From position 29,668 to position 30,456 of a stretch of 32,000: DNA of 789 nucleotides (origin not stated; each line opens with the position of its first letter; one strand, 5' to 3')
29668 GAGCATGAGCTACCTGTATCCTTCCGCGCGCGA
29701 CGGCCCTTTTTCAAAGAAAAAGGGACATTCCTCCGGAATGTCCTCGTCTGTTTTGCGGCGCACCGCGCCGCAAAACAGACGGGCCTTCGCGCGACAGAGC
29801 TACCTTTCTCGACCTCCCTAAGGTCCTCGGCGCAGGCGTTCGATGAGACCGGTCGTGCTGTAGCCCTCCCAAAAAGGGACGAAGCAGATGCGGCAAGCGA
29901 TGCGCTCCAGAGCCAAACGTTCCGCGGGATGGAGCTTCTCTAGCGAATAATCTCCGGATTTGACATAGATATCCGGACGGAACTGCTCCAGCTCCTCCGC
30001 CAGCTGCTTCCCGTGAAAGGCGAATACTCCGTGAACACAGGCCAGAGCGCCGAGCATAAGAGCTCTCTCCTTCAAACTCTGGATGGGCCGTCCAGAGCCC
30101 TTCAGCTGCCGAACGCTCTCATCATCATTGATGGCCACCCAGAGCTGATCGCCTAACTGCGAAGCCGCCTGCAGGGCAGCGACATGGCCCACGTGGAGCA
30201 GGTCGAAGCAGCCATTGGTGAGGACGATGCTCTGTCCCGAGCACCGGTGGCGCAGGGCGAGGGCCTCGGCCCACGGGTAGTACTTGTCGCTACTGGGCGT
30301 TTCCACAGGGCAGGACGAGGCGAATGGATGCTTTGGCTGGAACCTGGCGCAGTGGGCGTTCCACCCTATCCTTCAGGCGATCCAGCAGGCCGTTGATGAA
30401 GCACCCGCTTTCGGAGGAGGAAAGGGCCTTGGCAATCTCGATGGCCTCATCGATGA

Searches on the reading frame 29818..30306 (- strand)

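Call 9: search_protein_families(library=pfam, proteins=[window:29818-30306:-])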
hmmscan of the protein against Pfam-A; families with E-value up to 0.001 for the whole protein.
window:29818-30306:- (162 aa): 1 family
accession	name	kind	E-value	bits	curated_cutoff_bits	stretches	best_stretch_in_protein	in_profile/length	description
PF01467.32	CTP_transf_like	-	3.5e-16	60.1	21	1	29-157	1-133/133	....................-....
